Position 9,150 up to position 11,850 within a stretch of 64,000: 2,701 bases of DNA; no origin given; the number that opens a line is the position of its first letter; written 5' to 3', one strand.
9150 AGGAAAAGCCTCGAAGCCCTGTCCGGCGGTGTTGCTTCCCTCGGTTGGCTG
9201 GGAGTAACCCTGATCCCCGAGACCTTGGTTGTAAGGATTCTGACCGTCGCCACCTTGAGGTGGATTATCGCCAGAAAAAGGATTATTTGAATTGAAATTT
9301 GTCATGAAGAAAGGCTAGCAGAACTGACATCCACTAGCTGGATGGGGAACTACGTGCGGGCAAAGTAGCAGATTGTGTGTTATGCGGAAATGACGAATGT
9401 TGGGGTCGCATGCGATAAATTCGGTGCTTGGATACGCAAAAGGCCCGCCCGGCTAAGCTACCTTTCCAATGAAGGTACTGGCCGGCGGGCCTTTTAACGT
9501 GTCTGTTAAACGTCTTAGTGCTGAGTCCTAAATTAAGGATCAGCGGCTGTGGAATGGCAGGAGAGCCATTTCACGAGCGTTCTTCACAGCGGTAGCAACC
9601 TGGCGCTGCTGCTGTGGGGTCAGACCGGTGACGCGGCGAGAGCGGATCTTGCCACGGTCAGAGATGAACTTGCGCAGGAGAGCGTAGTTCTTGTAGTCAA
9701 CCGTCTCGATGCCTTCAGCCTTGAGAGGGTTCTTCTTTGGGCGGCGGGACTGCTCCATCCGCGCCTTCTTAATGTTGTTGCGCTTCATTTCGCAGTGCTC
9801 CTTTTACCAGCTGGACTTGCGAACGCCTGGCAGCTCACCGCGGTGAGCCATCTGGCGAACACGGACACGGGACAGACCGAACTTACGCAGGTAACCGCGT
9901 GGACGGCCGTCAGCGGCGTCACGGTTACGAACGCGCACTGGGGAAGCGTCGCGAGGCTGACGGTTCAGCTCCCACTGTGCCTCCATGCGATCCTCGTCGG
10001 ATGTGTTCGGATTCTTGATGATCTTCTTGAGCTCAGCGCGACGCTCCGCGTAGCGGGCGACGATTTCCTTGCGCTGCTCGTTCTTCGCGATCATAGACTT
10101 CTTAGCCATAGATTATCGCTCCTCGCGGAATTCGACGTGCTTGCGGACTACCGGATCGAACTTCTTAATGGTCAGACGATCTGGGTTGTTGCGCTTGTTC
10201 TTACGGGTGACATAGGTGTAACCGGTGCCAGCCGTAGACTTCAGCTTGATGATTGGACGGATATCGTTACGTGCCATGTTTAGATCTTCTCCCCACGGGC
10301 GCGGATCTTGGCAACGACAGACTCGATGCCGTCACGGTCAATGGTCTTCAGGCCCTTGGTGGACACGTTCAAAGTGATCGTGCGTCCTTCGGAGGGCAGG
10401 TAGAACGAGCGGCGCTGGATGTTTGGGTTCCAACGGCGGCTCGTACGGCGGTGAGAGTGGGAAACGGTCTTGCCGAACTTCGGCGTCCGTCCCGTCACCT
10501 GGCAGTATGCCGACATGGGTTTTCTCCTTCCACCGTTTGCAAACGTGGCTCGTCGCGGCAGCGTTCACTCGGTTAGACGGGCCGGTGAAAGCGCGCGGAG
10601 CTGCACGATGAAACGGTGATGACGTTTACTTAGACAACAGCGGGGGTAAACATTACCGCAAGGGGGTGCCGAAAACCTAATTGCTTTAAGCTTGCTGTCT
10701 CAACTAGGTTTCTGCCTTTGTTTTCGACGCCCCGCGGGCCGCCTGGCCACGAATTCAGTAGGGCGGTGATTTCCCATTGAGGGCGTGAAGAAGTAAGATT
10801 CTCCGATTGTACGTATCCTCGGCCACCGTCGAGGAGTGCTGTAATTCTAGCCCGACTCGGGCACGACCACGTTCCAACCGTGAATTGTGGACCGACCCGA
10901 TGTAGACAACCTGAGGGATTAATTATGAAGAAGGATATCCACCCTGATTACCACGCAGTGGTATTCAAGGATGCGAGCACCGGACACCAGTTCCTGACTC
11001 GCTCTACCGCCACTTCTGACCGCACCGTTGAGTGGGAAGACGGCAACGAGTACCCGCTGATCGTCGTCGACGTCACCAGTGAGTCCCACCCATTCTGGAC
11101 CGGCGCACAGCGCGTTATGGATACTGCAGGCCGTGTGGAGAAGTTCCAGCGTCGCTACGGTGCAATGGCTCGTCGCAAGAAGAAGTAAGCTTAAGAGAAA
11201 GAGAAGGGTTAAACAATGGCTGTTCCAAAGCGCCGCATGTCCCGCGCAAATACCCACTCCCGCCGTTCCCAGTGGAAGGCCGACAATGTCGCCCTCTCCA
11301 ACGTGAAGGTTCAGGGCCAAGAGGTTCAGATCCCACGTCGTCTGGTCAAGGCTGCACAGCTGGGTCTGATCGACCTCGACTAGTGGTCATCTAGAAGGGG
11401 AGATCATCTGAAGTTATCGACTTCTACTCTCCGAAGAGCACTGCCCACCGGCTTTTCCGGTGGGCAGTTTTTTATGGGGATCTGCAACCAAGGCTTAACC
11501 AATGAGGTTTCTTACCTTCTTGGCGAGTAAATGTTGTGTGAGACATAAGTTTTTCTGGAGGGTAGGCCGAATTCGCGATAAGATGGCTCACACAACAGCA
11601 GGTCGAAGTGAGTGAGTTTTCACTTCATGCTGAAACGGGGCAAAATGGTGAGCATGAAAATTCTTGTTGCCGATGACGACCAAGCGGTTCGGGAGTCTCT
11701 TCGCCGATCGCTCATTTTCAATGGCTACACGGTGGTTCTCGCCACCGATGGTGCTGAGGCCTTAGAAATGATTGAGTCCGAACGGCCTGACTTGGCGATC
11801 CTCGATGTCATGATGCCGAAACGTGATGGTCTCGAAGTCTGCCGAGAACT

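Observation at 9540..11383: Complete set of cysteine-less (zinc-independent) ribosomal proteins in two divergent operons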

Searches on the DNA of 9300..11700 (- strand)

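Call 8: search_rna_families(source=window, start=9300, end=11700, threshold=evalue, max_evalue=5)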
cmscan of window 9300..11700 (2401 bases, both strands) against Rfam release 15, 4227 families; matches with E-value up to 5: 5.
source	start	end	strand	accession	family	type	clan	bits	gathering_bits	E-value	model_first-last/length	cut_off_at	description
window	10855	10918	+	RF03129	L31-Corynebacteriaceae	Cis-reg; leader;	CL00118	57.5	36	2e-09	1-64/64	no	L31-Corynebacteriaceae ribosomal protein leader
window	11367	11474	+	RF00378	Qrr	Gene; sRNA;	-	19.2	50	2.5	1-108/108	no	Qrr RNA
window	9427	9507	+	RF03510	mir-3660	Gene; miRNA;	-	18.4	70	3.2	1-82/82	no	mir-3660 microRNA precursor family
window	11444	11493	+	RF02401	ClpQY_promoter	Cis-reg;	-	15.8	42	2.5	1-45/57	no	ClpQY promoter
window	10660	10681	+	RF02914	DUF805b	Cis-reg;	CL00115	14.1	35.6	1.7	2-25/35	no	DUF805b RNA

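Call 30: search_rna_families(sources=[L007, L008, L009, L011, L012, L013, L014, L017, L020, L022, L023, L024, L025, L026, L029, L031, L054, L058, L040, L019], threshold=gathering)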
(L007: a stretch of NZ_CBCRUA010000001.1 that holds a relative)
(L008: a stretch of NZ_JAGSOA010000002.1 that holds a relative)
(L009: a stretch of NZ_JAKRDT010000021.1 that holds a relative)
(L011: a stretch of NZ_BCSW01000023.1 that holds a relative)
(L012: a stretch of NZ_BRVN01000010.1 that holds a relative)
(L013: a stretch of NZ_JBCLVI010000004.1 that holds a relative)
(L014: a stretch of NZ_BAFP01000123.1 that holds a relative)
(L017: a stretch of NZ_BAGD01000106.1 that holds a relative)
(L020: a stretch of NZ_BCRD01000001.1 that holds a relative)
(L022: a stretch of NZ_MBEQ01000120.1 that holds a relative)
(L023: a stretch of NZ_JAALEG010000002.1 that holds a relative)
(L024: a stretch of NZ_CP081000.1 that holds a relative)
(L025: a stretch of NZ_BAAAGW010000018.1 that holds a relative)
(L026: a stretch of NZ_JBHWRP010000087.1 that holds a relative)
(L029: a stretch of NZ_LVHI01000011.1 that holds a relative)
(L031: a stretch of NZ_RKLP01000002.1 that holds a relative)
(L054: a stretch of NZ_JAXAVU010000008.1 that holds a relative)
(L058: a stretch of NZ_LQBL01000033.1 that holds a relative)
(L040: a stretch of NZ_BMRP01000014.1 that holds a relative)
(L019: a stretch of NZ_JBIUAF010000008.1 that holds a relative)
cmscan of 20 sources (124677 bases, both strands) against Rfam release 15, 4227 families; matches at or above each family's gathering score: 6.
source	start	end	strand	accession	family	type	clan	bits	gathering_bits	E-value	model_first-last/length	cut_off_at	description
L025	2131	2188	-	RF03129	L31-Corynebacteriaceae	Cis-reg; leader;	CL00118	68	36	3.7e-10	1-64/64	no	L31-Corynebacteriaceae ribosomal protein leader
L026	2562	2626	-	RF03129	L31-Corynebacteriaceae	Cis-reg; leader;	CL00118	67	36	6.5e-10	1-64/64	no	L31-Corynebacteriaceae ribosomal protein leader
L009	2534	2591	-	RF03129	L31-Corynebacteriaceae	Cis-reg; leader;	CL00118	66.5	36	8.3e-10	1-64/64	no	L31-Corynebacteriaceae ribosomal protein leader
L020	2499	2615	-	RF03129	L31-Corynebacteriaceae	Cis-reg; leader;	CL00118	63.1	36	5.3e-09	1-64/64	no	L31-Corynebacteriaceae ribosomal protein leader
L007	2567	2633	-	RF03129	L31-Corynebacteriaceae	Cis-reg; leader;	CL00118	51.2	36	3e-06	1-64/64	no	L31-Corynebacteriaceae ribosomal protein leader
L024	3981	4077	+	RF00174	Cobalamin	Cis-reg; riboswitch;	CL00101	38.4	31.5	7e-06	1-189/189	no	Cobalamin riboswitch aptamer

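Call 73: search_rna_families(sources=[L007, L009, L011, L020, L025, L026, L008], threshold=evalue, max_evalue=1)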
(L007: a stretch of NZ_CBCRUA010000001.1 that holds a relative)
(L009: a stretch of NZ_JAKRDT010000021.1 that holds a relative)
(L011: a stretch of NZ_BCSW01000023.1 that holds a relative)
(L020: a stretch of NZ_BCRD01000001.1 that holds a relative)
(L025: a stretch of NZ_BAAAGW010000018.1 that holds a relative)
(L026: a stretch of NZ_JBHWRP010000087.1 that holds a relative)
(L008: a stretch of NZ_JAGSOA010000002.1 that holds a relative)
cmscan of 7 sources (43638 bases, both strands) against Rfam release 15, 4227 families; matches with E-value up to 1: 11.
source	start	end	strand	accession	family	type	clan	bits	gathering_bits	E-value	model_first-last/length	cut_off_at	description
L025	2131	2188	-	RF03129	L31-Corynebacteriaceae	Cis-reg; leader;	CL00118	68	36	1.3e-10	1-64/64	no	L31-Corynebacteriaceae ribosomal protein leader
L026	2562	2626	-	RF03129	L31-Corynebacteriaceae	Cis-reg; leader;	CL00118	67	36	2.3e-10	1-64/64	no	L31-Corynebacteriaceae ribosomal protein leader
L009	2534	2591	-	RF03129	L31-Corynebacteriaceae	Cis-reg; leader;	CL00118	66.5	36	2.9e-10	1-64/64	no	L31-Corynebacteriaceae ribosomal protein leader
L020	2499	2615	-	RF03129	L31-Corynebacteriaceae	Cis-reg; leader;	CL00118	63.1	36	1.9e-09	1-64/64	no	L31-Corynebacteriaceae ribosomal protein leader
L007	2567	2633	-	RF03129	L31-Corynebacteriaceae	Cis-reg; leader;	CL00118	51.2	36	1.1e-06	1-64/64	no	L31-Corynebacteriaceae ribosomal protein leader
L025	4091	4200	+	RF03636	MIR4376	Gene; miRNA;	-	30.4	60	0.018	1-88/88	no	MIR4376 microRNA precursor family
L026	1977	2056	-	RF01670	P17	Gene; sRNA;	-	29.4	45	0.0018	1-282/282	no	Pseudomonas sRNA P17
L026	3307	3362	+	RF03024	Rothia-sucC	Cis-reg;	-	27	64.5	0.34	1-59/59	no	Rothia-sucC RNA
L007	4044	4161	-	RF01757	sbcD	Gene; sRNA;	-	26.9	40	0.22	1-155/155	no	sbcD RNA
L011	5740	5794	-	RF01059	mir-598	Gene; miRNA;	-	26.6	69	0.2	1-80/80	no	mir-598 microRNA precursor family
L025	1297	1375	-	RF01119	sR32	Gene; snRNA; snoRNA; CD-box;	-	25.9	40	0.0051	1-57/57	no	Small nucleolar RNA sR32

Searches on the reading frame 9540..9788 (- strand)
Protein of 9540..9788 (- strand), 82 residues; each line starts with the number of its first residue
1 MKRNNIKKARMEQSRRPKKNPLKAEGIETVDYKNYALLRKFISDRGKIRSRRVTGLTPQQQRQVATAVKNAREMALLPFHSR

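Call 5: search_protein_families(library=ncbifam, proteins=[window:9540-9788:-], max_evalue=0.001)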
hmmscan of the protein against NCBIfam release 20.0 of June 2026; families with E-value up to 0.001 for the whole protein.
window:9540-9788:- (82 aa): 1 family
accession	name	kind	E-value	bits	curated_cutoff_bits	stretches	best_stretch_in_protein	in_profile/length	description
TIGR00165.1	S18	equivalog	3.7e-22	78.3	38.75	1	16-80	4-68/70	30S ribosomal protein S18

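Call 6: search_protein_families(library=pfam, proteins=[window:9540-9788:-], max_evalue=0.001)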
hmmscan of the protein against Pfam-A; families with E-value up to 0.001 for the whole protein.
window:9540-9788:- (82 aa): 1 family
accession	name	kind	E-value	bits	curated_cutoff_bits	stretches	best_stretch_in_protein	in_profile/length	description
PF01084.26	Ribosomal_S18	-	4.9e-25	87.8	21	1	27-77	2-52/52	Ribosomal protein S18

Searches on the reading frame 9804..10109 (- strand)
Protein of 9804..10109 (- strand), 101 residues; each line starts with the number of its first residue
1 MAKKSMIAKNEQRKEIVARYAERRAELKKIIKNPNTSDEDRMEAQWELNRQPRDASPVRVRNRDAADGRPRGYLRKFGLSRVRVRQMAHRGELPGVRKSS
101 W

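Call 5: search_protein_families(library=ncbifam, proteins=[window:9804-10109:-], max_evalue=0.001)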
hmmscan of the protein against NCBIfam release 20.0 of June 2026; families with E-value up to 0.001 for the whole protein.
window:9804-10109:- (101 aa): 3 families
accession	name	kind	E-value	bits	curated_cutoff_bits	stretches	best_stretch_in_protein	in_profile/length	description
NF006477.0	PRK08881.1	equivalog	1.1e-43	147.8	77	1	1-101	1-101/101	30S ribosomal protein S14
NF005370.0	PRK06911.1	equivalog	6.5e-21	74.2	187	1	1-101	1-100/100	30S ribosomal protein S14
NF005974.0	PRK08061.1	equivalog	1.8e-17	63.1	77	1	57-101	17-61/61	type Z 30S ribosomal protein S14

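Call 6: search_protein_families(library=pfam, proteins=[window:9804-10109:-], max_evalue=0.001)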
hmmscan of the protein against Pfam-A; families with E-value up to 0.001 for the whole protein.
window:9804-10109:- (101 aa): 1 family
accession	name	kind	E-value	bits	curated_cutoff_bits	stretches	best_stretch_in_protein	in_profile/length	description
PF00253.27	Ribosomal_S14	-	6.1e-25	87.2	27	1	48-100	2-54/54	Ribosomal protein S14p/S29e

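Call 48: search_solved_structures(query=window:9804-10109:-, max_evalue=1e-10)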
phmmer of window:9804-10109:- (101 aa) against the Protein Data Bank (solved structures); distinct sequences matched with E-value up to 1e-10: 39.
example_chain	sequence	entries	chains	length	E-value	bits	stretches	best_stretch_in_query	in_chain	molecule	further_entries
8whx_o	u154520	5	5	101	2.2e-42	146.4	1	1-101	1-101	30S ribosomal protein S14A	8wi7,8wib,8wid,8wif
6dzi_9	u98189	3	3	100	1.2e-41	144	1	2-101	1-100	30S ribosomal protein S14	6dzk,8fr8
9ebb_9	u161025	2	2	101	2e-40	140.1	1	1-101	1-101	Small ribosomal subunit protein uS14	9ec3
9e16_9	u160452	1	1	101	4.4e-40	139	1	1-101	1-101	30S ribosomal protein S14 C-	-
9hig_N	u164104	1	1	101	2.4e-31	111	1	1-101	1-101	Small ribosomal subunit protein uS14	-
8rd8_HK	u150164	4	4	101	1.4e-30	108.6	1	1-101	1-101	Small ribosomal subunit protein uS14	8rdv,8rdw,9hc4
6v39_n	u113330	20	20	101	3.1e-30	107.5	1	1-101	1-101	30S ribosomal protein S14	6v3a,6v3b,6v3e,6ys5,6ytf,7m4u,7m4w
11bq_N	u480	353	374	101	2.5e-29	104.5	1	1-101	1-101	Small ribosomal subunit protein uS14 | 30S ribosomal protein S14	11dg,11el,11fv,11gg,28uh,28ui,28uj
9h90_D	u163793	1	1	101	4.1e-29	103.8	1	1-101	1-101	30S ribosomal protein S14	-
7unr_n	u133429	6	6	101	4.7e-29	103.7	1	1-101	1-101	30S ribosomal protein S14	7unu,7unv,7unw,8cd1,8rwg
10fz_N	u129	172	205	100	1.2e-28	102.4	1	2-101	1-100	Small ribosomal subunit protein uS14 | 30S RIBOSOMAL PROTEIN S14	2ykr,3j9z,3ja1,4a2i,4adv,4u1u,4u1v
7qg8_G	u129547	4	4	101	3.6e-28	100.8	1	1-101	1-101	30S ribosomal protein S14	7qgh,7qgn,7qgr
6lkq_M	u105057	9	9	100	4.9e-28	100.4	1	2-101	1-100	30S ribosomal protein S14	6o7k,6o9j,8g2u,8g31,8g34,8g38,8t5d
3j9y_n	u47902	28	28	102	8.5e-28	99.6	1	1-101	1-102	30S ribosomal protein S14 | Small ribosomal subunit protein uS14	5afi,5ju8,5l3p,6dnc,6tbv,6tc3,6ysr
23wi_n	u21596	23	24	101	3.9e-27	97.5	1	2-101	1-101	Small ribosomal subunit protein uS14 | 30S ribosomal protein S14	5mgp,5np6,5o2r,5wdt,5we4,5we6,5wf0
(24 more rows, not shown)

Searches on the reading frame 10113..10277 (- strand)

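Call 5: search_protein_families(library=ncbifam, proteins=[window:10113-10277:-], max_evalue=0.001)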
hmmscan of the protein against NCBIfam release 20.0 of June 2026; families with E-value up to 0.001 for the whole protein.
window:10113-10277:- (54 aa): 3 families
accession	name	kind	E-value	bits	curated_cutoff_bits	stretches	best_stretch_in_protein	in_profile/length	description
NF001860.2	PRK00595.1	subfamily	1.3e-24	86.1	50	1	7-54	2-49/49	50S ribosomal protein L33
TIGR01023.1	rpmG_bact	equivalog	4.7e-23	81.3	23.95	1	1-54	1-54/56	50S ribosomal protein L33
NF001764.0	PRK00504.1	subfamily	8.4e-09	35.6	40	1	6-54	2-50/50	50S ribosomal protein L33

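Call 6: search_protein_families(library=pfam, proteins=[window:10113-10277:-], max_evalue=0.001)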
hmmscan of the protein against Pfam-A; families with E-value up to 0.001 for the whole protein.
window:10113-10277:- (54 aa): 1 family
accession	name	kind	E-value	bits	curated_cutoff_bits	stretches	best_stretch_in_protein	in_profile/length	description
PF00471.26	Ribosomal_L33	-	1.8e-17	63.9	25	1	9-54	2-47/47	Ribosomal protein L33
